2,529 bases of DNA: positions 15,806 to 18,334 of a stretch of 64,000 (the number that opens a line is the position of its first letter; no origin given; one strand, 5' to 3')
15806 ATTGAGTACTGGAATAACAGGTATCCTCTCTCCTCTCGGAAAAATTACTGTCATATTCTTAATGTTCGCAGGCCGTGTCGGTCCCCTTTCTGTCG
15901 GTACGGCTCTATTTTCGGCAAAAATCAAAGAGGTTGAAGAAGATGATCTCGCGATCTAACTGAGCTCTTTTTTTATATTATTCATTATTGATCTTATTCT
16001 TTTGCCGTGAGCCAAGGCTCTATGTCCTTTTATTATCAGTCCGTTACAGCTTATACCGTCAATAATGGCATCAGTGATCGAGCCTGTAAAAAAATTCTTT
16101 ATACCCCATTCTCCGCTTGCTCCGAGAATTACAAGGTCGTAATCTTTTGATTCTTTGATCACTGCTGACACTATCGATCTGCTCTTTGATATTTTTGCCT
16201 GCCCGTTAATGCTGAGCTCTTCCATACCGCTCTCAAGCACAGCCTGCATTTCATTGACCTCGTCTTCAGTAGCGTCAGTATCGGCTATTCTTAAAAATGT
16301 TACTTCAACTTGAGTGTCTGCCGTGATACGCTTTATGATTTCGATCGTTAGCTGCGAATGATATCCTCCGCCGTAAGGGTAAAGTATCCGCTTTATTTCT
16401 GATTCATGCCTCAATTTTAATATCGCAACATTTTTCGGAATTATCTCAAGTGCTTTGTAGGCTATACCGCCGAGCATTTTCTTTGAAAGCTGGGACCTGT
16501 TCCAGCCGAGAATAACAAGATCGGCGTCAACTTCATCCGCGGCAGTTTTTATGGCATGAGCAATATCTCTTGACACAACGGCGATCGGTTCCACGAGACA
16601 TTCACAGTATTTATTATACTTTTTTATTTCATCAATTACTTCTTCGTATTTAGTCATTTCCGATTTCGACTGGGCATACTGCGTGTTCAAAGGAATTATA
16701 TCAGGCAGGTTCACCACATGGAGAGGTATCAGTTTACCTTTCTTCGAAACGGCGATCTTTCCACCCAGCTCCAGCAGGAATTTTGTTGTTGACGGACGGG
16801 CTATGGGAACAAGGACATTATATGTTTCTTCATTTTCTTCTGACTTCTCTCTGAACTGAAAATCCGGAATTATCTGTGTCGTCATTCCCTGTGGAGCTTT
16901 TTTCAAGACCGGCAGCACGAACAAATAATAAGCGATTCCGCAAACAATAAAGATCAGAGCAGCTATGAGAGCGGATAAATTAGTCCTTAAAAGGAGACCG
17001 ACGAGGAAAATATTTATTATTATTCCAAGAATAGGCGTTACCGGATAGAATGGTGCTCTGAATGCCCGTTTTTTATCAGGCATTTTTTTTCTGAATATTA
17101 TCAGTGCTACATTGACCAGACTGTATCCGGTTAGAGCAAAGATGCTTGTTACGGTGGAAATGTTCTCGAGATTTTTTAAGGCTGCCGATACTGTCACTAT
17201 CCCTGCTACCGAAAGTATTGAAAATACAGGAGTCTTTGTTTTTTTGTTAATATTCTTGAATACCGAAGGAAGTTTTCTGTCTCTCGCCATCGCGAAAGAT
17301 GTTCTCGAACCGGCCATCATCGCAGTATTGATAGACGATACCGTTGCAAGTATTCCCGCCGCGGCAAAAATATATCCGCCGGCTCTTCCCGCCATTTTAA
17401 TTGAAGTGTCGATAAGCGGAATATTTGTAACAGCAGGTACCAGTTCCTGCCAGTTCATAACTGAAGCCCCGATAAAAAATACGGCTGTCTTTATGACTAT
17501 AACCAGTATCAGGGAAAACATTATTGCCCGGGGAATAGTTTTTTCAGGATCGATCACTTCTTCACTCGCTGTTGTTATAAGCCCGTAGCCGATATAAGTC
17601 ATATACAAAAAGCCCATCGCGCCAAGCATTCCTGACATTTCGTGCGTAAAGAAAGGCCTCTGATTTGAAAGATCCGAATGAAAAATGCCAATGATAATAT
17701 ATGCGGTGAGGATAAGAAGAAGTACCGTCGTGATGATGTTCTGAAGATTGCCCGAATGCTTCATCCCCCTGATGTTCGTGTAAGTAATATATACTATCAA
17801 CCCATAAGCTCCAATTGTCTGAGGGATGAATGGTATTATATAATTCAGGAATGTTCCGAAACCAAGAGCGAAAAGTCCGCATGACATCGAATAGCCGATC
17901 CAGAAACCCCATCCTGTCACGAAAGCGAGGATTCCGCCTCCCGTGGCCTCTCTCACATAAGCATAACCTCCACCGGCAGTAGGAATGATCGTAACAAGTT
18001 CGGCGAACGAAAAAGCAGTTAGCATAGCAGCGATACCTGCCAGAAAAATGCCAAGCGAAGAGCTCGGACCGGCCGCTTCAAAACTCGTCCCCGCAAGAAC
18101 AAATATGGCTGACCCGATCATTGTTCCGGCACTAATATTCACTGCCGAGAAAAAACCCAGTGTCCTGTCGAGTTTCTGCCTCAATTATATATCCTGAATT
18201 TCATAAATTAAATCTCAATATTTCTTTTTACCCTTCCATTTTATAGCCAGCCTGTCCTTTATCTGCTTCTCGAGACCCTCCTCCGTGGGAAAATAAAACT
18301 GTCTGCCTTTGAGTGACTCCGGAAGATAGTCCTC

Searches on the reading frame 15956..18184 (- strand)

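Call 64: search_protein_families(library=pfam, proteins=[window:15956-18184:-], max_evalue=0.001)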
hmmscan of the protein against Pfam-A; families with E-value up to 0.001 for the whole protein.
window:15956-18184:- (742 aa): 5 families
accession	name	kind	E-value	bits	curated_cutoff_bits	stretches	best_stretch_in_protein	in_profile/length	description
PF13520.12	AA_permease_2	-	6e-47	161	27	1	9-399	1-405/427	Amino acid permease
PF00324.27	AA_permease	-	2.6e-43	148.9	24.6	1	16-421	4-459/470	Amino acid permease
PF00582.32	Usp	-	7.3e-21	75.6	24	2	456-590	4-141/141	Universal stress protein family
PF13906.12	AA_permease_C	-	9.6e-05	22.8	27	1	375-423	1-46/51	C-terminus of AA_permease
PF03845.19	Spore_permease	-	0.00017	21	23.4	1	14-260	7-249/321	Spore germination protein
